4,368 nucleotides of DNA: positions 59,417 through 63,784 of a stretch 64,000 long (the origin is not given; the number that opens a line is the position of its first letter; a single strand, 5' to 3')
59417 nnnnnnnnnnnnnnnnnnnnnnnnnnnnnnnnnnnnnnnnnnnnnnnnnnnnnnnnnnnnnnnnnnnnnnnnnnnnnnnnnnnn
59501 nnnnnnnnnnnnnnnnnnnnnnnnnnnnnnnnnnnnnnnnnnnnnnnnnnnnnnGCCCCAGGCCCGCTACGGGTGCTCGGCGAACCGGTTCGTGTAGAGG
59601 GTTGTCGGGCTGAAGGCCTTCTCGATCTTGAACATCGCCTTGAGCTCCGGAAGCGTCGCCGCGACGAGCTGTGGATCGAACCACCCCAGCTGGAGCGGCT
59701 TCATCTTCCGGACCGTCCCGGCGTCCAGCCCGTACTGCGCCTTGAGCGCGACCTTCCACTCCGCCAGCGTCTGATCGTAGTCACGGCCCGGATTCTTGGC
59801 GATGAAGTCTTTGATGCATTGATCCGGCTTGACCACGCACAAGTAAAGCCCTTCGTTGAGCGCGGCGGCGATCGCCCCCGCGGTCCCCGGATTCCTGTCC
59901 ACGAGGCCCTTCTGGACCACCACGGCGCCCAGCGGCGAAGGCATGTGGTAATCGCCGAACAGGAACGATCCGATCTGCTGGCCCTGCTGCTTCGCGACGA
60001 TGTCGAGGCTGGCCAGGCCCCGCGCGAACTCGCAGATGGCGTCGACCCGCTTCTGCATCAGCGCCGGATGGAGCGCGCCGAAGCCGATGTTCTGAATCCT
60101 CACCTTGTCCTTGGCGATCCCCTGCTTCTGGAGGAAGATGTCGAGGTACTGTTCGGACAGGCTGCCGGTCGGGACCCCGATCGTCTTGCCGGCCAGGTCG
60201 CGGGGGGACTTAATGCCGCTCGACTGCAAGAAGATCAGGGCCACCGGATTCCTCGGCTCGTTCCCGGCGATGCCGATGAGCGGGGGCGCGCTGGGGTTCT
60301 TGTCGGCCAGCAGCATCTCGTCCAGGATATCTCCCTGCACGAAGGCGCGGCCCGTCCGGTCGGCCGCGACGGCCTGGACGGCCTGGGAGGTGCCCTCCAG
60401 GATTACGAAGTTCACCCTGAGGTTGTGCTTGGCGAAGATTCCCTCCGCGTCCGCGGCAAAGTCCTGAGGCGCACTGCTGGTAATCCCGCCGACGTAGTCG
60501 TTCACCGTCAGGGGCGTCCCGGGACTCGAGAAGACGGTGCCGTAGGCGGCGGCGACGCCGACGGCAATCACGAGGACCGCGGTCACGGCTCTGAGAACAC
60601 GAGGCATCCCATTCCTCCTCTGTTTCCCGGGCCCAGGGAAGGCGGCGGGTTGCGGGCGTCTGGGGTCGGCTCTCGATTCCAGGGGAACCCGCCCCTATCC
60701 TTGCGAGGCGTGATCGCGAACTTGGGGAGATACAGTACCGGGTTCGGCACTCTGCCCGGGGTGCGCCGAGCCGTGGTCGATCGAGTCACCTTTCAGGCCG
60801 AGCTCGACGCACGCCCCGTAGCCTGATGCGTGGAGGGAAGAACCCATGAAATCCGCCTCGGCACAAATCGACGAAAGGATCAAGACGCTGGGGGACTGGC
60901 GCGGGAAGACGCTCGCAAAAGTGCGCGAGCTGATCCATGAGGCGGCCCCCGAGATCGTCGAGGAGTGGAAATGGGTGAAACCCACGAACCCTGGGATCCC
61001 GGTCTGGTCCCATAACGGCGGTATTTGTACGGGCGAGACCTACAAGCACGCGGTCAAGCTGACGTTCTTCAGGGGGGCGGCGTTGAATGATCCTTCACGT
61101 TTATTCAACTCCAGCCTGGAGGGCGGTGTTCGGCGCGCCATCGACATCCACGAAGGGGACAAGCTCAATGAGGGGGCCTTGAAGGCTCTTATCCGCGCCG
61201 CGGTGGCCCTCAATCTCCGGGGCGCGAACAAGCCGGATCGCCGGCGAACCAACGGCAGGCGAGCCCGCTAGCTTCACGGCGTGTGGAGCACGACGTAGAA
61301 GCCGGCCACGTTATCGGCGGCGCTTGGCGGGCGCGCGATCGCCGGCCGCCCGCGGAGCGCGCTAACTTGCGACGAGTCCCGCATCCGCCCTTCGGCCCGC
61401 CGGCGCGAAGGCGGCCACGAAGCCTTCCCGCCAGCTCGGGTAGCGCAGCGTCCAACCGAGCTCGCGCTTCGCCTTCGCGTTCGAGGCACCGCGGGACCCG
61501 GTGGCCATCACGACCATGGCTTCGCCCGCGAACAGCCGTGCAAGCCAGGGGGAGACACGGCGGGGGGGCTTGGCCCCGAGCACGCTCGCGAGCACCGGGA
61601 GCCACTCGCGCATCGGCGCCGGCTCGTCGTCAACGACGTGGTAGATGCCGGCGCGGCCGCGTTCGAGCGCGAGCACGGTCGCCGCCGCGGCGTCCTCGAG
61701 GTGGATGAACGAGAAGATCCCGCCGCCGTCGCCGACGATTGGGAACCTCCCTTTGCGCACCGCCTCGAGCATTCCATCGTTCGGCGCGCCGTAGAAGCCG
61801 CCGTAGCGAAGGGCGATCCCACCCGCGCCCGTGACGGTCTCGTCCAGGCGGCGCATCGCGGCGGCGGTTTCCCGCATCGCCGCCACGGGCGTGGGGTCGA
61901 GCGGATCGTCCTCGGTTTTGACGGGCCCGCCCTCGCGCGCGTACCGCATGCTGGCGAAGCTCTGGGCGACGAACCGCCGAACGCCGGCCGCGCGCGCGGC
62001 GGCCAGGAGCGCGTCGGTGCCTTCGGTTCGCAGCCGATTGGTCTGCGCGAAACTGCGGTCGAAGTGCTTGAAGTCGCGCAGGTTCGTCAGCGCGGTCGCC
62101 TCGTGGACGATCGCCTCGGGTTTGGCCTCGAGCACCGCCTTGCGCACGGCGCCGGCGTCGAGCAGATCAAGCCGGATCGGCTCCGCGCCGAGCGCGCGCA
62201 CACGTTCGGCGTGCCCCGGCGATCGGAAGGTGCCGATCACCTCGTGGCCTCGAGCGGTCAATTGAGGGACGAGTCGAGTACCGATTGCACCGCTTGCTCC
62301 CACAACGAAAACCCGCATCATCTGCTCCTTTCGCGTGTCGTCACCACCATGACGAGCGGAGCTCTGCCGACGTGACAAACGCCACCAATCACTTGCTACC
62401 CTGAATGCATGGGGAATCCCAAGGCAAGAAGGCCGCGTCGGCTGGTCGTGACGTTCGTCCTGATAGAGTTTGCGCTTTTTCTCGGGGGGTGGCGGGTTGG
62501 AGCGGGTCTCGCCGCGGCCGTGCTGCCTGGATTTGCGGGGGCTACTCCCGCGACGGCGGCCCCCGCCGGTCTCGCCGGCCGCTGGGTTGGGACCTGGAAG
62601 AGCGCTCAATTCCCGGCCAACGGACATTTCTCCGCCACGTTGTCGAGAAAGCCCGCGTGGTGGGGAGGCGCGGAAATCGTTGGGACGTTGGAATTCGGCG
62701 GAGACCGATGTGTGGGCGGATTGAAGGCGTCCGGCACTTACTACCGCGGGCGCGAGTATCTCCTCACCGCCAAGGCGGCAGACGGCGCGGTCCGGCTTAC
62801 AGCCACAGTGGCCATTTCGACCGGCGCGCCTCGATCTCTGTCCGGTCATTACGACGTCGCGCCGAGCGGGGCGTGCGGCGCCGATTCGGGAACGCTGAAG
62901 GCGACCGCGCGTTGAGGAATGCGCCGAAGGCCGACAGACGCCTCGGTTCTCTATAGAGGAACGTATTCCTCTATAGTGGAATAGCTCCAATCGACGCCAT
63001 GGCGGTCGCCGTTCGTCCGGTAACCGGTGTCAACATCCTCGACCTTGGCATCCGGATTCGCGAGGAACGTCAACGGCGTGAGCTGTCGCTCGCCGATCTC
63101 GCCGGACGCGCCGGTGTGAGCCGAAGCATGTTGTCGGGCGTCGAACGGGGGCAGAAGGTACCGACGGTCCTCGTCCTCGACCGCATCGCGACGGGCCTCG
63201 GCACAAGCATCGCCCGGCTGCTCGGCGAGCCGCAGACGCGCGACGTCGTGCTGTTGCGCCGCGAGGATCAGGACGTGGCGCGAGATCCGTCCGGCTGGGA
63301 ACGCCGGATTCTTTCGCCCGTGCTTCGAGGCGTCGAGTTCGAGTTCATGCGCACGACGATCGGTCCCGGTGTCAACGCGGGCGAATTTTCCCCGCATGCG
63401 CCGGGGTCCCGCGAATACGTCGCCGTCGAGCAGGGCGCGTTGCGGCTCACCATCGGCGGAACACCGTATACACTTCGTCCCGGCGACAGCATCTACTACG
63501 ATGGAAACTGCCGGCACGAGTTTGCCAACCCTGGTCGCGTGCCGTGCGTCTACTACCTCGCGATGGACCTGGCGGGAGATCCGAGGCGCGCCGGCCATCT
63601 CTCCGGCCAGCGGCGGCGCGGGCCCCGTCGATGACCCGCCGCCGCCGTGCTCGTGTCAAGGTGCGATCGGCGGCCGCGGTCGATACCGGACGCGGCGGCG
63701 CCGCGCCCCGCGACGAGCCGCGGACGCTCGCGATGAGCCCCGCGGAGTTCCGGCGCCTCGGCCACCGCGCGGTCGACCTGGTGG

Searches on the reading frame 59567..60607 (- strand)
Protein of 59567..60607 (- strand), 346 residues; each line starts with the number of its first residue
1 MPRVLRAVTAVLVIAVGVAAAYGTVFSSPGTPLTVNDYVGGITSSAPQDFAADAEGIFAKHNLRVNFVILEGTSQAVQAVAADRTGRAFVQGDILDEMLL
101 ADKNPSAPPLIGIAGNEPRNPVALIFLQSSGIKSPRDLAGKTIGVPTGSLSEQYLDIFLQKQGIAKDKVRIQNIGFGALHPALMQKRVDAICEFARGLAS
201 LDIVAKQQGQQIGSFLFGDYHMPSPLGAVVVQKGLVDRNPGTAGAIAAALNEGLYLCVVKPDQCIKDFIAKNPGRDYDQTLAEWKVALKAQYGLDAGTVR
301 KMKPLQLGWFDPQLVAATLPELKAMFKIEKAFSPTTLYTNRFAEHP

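Call 4: search_protein_families(library=pfam, proteins=[window:59567-60607:-], max_evalue=1)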
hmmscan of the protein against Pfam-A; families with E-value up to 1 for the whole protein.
window:59567-60607:- (346 aa): 5 families
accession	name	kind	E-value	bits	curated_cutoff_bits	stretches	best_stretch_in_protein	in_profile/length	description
PF09084.16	NMT1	-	5.2e-25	89.1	20.5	1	50-263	8-215/216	NMT1/THI5 like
PF16868.10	NMT1_3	-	4.6e-05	23.6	27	1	61-193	29-166/289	NMT1-like family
PF13379.11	NMT1_2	-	0.00026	21.3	24.7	1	42-258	15-239/252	NMT1-like family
PF12974.12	Phosphonate-bd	-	0.051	13.4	27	1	64-169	30-136/242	ABC transporter, phosphonate, periplasmic substrate-binding protein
PF08601.15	PAP1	-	0.21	11.8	23.2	1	197-223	223-249/370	Transcription factor PAP1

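Call 5: search_protein_families(library=ncbifam, proteins=[window:59567-60607:-], max_evalue=1)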
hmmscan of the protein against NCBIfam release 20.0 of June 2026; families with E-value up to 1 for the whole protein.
window:59567-60607:- (346 aa): 7 families
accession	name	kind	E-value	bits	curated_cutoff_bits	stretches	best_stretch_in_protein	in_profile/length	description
TIGR01728.1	SsuA_fam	subfamily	4.3e-12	45.9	163.5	1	51-252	16-211/290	aliphatic sulfonate ABC transporter substrate-binding protein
TIGR02122.1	TRAP_TAXI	subfamily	1.3e-09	37.4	84.35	1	4-192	4-195/320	TAXI family TRAP transporter solute-binding subunit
TIGR01729.1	taurine_ABC_bnd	equivalog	3.1e-06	26.8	304.25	1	123-252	83-208/300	taurine ABC transporter substrate-binding protein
NF008553.0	PRK11480.1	equivalog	2.5e-05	23.6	490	1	130-267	112-245/320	taurine ABC transporter substrate-binding protein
NF040735.1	SBP_SaoX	equivalog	0.0028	16.8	300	1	52-177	21-137/330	ABC transporter substrate-binding subunit SaoX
TIGR01096.1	3A0103s03R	subfamily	0.0031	17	256.35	1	124-201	114-187/250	lysine/arginine/ornithine ABC transporter substrate-binding protein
NF008426.0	PRK11260.1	equivalog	0.082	12.1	312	1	130-208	139-209/266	cystine ABC transporter substrate-binding protein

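Call 37: search_solved_structures(query=window:59567-60607:-, max_evalue=0.01)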
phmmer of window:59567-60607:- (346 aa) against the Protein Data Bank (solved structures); distinct sequences matched with E-value up to 0.01: 3.
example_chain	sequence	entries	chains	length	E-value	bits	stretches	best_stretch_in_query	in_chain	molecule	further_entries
3ix1_A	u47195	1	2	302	1.2e-07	34.4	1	52-269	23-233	N-formyl-4-amino-5-aminomethyl-2-methylpyrimidine binding protein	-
6ssy_A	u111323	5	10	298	0.001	21.5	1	43-266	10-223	Taurine-binding periplasmic protein | Taurine ABC transporter substrate-binding protein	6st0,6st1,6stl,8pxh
4zv1_A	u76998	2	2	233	0.0039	19.6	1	129-234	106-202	AncQR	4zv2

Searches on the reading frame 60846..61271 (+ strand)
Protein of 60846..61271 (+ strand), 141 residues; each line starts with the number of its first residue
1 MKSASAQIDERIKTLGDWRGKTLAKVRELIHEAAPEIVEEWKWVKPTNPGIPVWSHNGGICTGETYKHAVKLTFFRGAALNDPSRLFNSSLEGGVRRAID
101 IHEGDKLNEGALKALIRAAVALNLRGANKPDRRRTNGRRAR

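Call 26: search_protein_families(library=pfam, proteins=[window:60846-61271:+], max_evalue=0.001)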
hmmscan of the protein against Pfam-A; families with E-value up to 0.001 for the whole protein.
window:60846-61271:+ (141 aa): 1 family
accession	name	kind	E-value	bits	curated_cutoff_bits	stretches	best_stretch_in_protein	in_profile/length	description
PF08818.16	DUF1801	-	7.6e-21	74.8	27.2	1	20-120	2-85/85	Domain of unknown function (DU1801)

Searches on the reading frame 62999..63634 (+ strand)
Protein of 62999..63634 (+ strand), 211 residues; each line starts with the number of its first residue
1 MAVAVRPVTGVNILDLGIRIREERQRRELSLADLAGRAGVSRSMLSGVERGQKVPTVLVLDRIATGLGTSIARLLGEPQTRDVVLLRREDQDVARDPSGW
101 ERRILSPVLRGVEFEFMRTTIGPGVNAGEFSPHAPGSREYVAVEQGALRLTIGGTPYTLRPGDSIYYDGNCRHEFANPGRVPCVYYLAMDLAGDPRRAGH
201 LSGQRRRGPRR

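Call 26: search_protein_families(library=pfam, proteins=[window:62999-63634:+], max_evalue=0.001)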
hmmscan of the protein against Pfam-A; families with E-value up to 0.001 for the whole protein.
window:62999-63634:+ (211 aa): 7 families
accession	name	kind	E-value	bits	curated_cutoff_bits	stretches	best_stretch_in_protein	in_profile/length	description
PF07883.17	Cupin_2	-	9.7e-14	51.3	27.2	1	119-186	3-67/70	Cupin domain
PF13560.12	HTH_31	-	7.9e-13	49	27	1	15-72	1-59/64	Helix-turn-helix domain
PF01381.28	HTH_3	-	3.7e-12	46.5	23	1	20-73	1-54/55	Helix-turn-helix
PF12844.13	HTH_19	-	5.9e-05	23.3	30.2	1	17-74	1-58/64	Helix-turn-helix domain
PF02311.25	AraC_binding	-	0.0003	21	21.1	1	129-186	15-72/135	AraC-like ligand binding domain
PF05899.18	Cupin_3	-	0.00037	20.6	23.5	1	125-167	14-56/74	EutQ-like cupin domain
PF13443.12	HTH_26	-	0.00094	19.8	22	0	19-74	1-57/63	Cro/C1-type HTH DNA-binding domain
